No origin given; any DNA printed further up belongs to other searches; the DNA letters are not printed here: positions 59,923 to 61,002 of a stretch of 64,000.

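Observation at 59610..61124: Compact mer-like operon without MerA/MerP: Hg-type MerR, Trx-fold-MerT-like fusion, and mini-thioredoxin with MerA-like CCAG tail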

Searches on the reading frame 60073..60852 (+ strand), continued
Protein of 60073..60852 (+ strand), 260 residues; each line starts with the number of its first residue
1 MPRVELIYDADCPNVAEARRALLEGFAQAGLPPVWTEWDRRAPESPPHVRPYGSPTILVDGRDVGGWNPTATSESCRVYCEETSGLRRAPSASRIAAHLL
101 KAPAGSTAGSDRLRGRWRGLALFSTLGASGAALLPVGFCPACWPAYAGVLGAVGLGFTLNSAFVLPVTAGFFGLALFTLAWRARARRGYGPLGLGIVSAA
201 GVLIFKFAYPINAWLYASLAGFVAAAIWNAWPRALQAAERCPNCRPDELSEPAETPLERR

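Call 24: find_encoding_contigs(protein=P0001, flank=10000, max_places=3)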
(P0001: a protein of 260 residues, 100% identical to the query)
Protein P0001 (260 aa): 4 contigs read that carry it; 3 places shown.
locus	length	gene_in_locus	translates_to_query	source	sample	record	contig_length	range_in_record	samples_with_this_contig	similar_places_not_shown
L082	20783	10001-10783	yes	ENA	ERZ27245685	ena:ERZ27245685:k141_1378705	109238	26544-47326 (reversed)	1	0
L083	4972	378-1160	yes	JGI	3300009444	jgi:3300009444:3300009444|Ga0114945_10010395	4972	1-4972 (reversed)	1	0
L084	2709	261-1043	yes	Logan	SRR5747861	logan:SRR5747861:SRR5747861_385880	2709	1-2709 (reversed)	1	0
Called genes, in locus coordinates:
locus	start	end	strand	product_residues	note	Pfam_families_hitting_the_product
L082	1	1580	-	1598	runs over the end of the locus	-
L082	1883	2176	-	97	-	PF06094:GGACT, PF13772:AIG2_2 (weak)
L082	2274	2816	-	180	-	-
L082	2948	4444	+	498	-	PF01266:DAO (weak), PF01593:Amino_oxidase, PF13450:NAD_binding_8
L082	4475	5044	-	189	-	-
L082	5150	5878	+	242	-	PF01351:RNase_HII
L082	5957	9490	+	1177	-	PF17757:UvrB_inter, PF02559:CarD_TRCF_RID, PF00270:DEAD, PF04851:ResIII, PF00271:Helicase_C, PF03461:TRCF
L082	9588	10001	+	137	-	PF00376:MerR, PF13411:MerR_1, PF09278:MerR-DNA-bind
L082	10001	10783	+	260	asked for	-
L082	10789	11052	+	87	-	PF13192:Thioredoxin_3 (weak)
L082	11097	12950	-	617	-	PF00012:HSP70, PF06723:MreB_Mbl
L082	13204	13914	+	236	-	PF01738:DLH, PF02230:Abhydrolase_2, PF00561:Abhydrolase_1, PF03959:FSH1 (weak), PF12146:Hydrolase_4 (faint), PF12697:Abhydrolase_6 (weak)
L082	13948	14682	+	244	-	PF02754:CCG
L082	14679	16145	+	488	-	PF02589:LUD_dom, PF13187:Fer4_9 (faint), PF00037:Fer4 (faint), PF13183:Fer4_8, PF13237:Fer4_10 (faint), PF13534:Fer4_17 (weak), PF11870:LutB_C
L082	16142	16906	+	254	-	PF02589:LUD_dom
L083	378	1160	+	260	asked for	-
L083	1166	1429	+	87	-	PF13192:Thioredoxin_3 (weak)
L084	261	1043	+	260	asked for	-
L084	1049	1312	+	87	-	PF13192:Thioredoxin_3 (weak)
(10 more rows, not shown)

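Call 25: find_encoding_contigs(protein=P0111, flank=8000, max_places=6)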
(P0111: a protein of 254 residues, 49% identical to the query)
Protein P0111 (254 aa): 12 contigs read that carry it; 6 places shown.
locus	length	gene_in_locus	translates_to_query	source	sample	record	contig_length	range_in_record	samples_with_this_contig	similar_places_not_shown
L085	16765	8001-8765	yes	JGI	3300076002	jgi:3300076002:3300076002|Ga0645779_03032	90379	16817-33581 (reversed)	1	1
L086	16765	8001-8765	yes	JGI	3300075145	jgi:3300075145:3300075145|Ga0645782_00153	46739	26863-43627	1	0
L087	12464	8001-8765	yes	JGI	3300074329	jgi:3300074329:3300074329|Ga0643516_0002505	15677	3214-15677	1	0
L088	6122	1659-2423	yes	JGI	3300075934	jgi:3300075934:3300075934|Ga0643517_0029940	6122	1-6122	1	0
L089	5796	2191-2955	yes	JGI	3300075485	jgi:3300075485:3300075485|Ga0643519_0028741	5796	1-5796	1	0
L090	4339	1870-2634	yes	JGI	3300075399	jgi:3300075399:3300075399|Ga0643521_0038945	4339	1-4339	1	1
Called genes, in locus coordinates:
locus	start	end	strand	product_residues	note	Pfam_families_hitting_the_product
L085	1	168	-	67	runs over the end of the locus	-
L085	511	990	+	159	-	-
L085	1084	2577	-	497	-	PF00111:Fer2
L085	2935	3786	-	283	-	-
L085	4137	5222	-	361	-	PF24298:DUF7482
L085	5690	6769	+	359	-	PF11376:DUF3179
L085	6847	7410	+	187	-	-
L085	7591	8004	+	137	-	PF00376:MerR, PF13411:MerR_1, PF09278:MerR-DNA-bind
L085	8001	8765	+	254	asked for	PF03203:MerC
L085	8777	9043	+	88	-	PF00462:Glutaredoxin (weak), PF13192:Thioredoxin_3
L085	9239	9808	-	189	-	PF04248:NTP_transf_9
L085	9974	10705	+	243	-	PF10727:Rossmann-like, PF03446:NAD_binding_2 (faint), PF03807:F420_oxidored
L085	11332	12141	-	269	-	PF13649:Methyltransf_25 (weak)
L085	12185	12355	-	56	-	PF00301:Rubredoxin, PF21349:RUBY_RBDX (faint)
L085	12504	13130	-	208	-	PF01243:PNPOx_N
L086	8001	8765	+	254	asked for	PF03203:MerC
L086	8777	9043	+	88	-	PF00462:Glutaredoxin (weak), PF13192:Thioredoxin_3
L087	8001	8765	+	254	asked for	PF03203:MerC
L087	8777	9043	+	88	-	PF00462:Glutaredoxin (weak), PF13192:Thioredoxin_3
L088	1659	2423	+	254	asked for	PF03203:MerC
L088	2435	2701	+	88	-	PF00462:Glutaredoxin (weak), PF13192:Thioredoxin_3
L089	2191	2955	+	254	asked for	PF03203:MerC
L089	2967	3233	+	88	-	PF00462:Glutaredoxin (weak), PF13192:Thioredoxin_3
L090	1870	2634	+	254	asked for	PF03203:MerC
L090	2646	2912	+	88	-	PF00462:Glutaredoxin (weak), PF13192:Thioredoxin_3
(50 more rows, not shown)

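Call 40: search_protein_families(library=ncbifam, proteins=[L081:4998-5996:+], max_evalue=1)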
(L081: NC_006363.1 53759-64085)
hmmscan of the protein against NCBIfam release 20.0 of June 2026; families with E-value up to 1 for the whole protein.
L081:4998-5996:+ (333 aa): 5 families
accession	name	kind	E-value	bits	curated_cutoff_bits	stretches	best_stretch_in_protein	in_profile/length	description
NF009710.0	PRK13239.1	equivalog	6.9e-24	84.4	193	1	144-331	21-201/210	alkylmercury lyase MerB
NF033555.1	lyase_MerB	exception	1.6e-23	83.3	200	1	148-331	4-180/181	organomercurial lyase MerB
NF040728.1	MerB_rel_SaoL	equivalog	4.1e-18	65.8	140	1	176-264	48-136/159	MerB-like organometallic lyase SaoL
NF049942.1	DF_fam_seleno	subfamily_domain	5.9e-12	45.4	70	1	4-97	2-96/96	DF family (seleno)protein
TIGR01965.1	VCBS_repeat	domain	0.2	11.9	15.5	1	225-261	46-81/99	VCBS domain-containing protein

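Call 42: predict_structure(alignment_id=A3)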
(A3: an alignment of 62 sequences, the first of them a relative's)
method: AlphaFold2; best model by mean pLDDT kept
length: 348 residues; sequences in the alignment: 62
mean_pLDDT: 80.2   pTM: 0.43
mean pLDDT of the five models: 80.2, 79.6, 79.4, 78.3, 78.1
residues with pLDDT >= 90: 163; 70-90: 91; 50-70: 38; < 50: 56
segments of 3 or more residues with pLDDT < 50: 107-135, 233-259
pLDDT, mean of each block of 10 residues (from residue 1): 96 97 98 97 95 96 93 88 95 97 65 43 37 51 67 62 86 87 85 92 87 88 84 46 41 43 85 91 91 95 96 93 83 78 75
secondary structure, 60 per line:
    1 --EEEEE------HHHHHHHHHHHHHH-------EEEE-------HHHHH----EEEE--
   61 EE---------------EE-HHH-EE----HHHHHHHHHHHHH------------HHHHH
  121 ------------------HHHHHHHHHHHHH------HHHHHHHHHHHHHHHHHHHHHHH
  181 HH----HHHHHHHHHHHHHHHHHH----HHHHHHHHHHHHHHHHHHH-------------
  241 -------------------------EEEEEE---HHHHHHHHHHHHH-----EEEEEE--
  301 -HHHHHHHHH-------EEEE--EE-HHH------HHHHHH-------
elements in order: E3-7 H14-27 E35-38 H46-50 E55-58 H91-103 H116-120 H139-151 H158-182 H187-204 H209-227 E266-271 H275-287 E293-298 H302-310 E318-321 H336-341

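Call 46: fold_search(model_id=the predicted structure, library=pdb)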
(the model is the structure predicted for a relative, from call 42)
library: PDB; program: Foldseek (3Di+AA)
matches with E <= 10: 843; with E <= 0.001: 0
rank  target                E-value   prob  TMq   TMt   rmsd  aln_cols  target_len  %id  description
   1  4knd_B                2.3e-03  1.00  0.18  0.53   3.9        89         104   18  Thioredoxin from Anaeromyxobacter dehalogenans. (released 2013-05-22)
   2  6ckp                  3.2e-03  1.00  0.16  0.43   9.8       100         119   19  Crystal structure of a thioredoxin domain 2 from Brucella melitensis at 1.15 Angstrom resolution (released 2018-04-04)
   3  6kil                  3.8e-03  1.00  0.20  0.55   3.4        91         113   22  N21Q mutant thioredoxin from Halobacterium salinarum NRC-1 (released 2020-01-15)
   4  1zzy_A                4.1e-03  1.00  0.16  0.47   2.7        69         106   22  Crystal Structure of Thioredoxin Mutant L7V (released 2005-07-19)
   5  9nce                  4.6e-03  1.00  0.16  0.49   2.6        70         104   21  Oxidized Treponema pallidum thioredoxin strain Nichols (released 2026-02-11)
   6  5hr3_A                5.8e-03  1.00  0.15  0.45   2.7        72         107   19  Crystal structure of thioredoxin N106A mutant (released 2017-02-22)
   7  2yn1_A                6.5e-03  1.00  0.20  0.57   3.2        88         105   19  Crystal Structure of Ancestral Thioredoxin Relative to Last Gamma- Proteobacteria Common Ancestor (LGPCA) from the Pre (released 2013-08-21)
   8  2trx_A                6.5e-03  1.00  0.16  0.47   4.3        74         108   22  CRYSTAL STRUCTURE OF THIOREDOXIN FROM ESCHERICHIA COLI AT 1.68 ANGSTROMS RESOLUTION (released 1991-10-15)
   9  5hr1_A                6.9e-03  1.00  0.16  0.47   2.6        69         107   22  Crystal structure of thioredoxin L107A mutant (released 2017-02-22)
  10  2k8s_MODEL_1_A        7.3e-03  1.00  0.17  0.66   1.9        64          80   41  Solution NMR structure of dimeric thioredoxin-like protein NE0084 from Nitrosomonas europea: Northeast Structu (released 2008-12-02)
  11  4knd_A                7.3e-03  1.00  0.19  0.54   3.7        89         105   19  Thioredoxin from Anaeromyxobacter dehalogenans. (released 2013-05-22)
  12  8xyw                  7.7e-03  1.00  0.16  0.47   2.6        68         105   29  De novo designed protein Trx-3 (released 2024-10-02)
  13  6h1y_A                7.7e-03  1.00  0.16  0.46   2.7        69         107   22  CRYSTAL STRUCTURE OF A CHIMERIC VARIANT OF THIOREDOXIN FROM ESCHERICHIA COLI (released 2019-02-06)
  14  9ncl                  8.2e-03  1.00  0.17  0.49   2.9        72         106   22  Arsenic treated Treponema pallidum thioredoxin strain Nichols (released 2026-02-11)
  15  2h73_A                8.2e-03  1.00  0.16  0.47   2.9        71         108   22  Crystal Structure of Thioredoxin Mutant D43E in Hexagonal (p61) Space Group (released 2007-05-15)
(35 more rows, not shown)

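Call 50: find_homologous_proteins(query=L081:4998-5300:+)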
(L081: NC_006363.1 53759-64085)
Query L081:4998-5300:+ (101 aa): 266 proteins with E <= 0.001 among 534 candidates; the best 120 are listed.
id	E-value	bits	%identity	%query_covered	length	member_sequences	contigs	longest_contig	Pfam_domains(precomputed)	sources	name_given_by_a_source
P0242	8.4e-51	188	91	100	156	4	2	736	-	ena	-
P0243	1.7e-50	187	91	99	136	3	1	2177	-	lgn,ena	-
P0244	1.5e-45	171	85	98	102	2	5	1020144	-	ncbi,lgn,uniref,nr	ncbi:alkylmercury lyase [Rhodococcus sp. MSC1_016]|uniref:alkylmercury lyase n=1 Tax=Rhodococcus sp.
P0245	2.0e-45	171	84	99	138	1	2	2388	-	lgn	-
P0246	2.3e-42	161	82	100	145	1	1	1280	-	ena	-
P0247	1.3e-40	155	77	97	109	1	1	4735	-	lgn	-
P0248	2.3e-39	151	74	99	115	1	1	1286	-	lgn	-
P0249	8.6e-39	150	71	100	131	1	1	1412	-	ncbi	-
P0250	2.0e-38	148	73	99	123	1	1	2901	-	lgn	-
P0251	2.5e-38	148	72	99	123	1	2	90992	-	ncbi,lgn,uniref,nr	ncbi:alkylmercury lyase [Rhodococcus zopfii]|uniref:alkylmercury lyase n=1 Tax=Rhodococcus zopfii Ta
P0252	2.9e-38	148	72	99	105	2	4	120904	-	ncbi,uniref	ncbi:alkylmercury lyase [Rhodococcus sp. NPDC058514]|uniref:alkylmercury lyase n=1 Tax=unclassified 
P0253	4.8e-38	147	73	99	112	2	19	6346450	-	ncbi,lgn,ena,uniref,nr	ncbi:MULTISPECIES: alkylmercury lyase [Mycobacterium]|uniref:Alkylmercury lyase n=1 Tax=Mycobacteriu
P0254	1.8e-36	142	69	99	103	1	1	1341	-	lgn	-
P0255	4.4e-36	141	70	90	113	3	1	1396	-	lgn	-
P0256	1.5e-35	139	69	99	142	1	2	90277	PF13192.13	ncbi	ncbi:alkylmercury lyase [Nocardia sp. NPDC055049]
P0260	6.8e-35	137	67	89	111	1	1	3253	PF13192.13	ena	-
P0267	2.2e-33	132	65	97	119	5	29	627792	-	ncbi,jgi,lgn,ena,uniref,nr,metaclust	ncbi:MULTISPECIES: hypothetical protein [Rhodococcus]|jgi:hypothetical protein|uniref:hypothetical p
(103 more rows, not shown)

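Call 51: find_encoding_contigs(protein=P0253, flank=4000, max_places=4)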
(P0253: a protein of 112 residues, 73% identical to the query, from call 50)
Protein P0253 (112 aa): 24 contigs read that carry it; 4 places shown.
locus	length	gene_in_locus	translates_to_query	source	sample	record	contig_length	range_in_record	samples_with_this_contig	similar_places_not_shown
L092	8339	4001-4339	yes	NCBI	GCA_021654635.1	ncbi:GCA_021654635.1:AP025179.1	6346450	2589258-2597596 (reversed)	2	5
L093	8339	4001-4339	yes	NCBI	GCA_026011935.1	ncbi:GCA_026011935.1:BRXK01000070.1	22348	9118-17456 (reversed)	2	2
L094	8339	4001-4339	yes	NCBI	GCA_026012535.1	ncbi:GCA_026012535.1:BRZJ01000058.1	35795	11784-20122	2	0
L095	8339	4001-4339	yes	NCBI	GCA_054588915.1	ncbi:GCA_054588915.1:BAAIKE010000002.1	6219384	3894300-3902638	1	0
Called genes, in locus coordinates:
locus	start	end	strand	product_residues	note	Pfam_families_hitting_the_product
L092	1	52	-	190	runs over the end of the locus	PF26327:LpqS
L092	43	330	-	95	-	-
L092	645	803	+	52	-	-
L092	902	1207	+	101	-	PF07371:DUF1490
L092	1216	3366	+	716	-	PF00122:E1-E2_ATPase, PF00702:Hydrolase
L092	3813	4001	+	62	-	PF09278:MerR-DNA-bind (weak)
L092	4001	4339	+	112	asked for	-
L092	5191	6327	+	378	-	PF12840:HTH_20 (faint), PF13518:HTH_28 (faint), PF13551:HTH_29 (faint), PF13565:HTH_32 (faint), PF13384:HTH_23, PF13936:HTH_38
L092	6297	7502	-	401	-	PF01548:DEDD_Tnp_IS110, PF02371:Transposase_20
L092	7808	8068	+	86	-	-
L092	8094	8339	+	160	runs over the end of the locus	PF13384:HTH_23 (faint), PF13518:HTH_28, PF13551:HTH_29 (weak)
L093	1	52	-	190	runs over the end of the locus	PF26327:LpqS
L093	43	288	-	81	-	-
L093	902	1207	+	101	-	PF07371:DUF1490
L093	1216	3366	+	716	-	PF00122:E1-E2_ATPase, PF00702:Hydrolase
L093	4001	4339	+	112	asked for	-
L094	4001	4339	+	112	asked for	-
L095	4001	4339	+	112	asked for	-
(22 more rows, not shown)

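Call 52: find_encoding_contigs(protein=P0267, flank=4000, max_places=4)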
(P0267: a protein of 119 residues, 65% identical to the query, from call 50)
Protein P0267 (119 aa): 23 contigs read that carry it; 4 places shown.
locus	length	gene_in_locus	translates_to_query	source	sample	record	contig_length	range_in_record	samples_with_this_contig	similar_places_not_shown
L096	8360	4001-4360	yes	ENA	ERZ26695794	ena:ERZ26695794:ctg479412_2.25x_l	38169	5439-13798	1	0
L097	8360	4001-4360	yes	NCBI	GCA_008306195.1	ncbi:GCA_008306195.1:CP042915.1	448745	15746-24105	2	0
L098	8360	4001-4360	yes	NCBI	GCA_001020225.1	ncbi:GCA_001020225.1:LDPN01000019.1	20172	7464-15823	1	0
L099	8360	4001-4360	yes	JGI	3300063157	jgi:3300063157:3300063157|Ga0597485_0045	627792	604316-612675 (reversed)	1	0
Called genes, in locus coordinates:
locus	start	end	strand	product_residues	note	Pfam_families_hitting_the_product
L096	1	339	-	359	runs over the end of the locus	PF01266:DAO (weak), PF01946:Thi4 (weak), PF07992:Pyr_redox_2, PF13434:Lys_Orn_oxgnase (faint), PF13738:Pyr_redox_3, PF13450:NAD_binding_8, PF00743:FMO-like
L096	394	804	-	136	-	PF01451:LMWPc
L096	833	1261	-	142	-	PF01451:LMWPc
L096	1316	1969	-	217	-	PF21234:Phosphatase-like_N, PF01451:LMWPc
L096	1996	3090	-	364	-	PF13593:SBF_like, PF01758:SBF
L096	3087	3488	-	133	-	PF01022:HTH_5, PF12840:HTH_20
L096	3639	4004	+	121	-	PF00376:MerR, PF13411:MerR_1, PF09278:MerR-DNA-bind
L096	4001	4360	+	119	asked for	-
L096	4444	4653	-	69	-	-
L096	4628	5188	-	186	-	PF07690:MFS_1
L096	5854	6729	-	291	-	PF13276:HTH_21, PF00665:rve, PF13683:rve_3, PF13333:rve_2 (weak)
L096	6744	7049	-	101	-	PF01527:HTH_Tnp_1, PF13542:HTH_Tnp_ISL3 (weak)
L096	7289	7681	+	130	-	PF26327:LpqS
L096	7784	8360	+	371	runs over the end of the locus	PF00291:PALP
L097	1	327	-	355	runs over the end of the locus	PF01266:DAO (weak), PF01946:Thi4 (weak), PF07992:Pyr_redox_2, PF13434:Lys_Orn_oxgnase (faint), PF13450:NAD_binding_8, PF13738:Pyr_redox_3, PF00743:FMO-like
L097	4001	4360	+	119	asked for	-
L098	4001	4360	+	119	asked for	-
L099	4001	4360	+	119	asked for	-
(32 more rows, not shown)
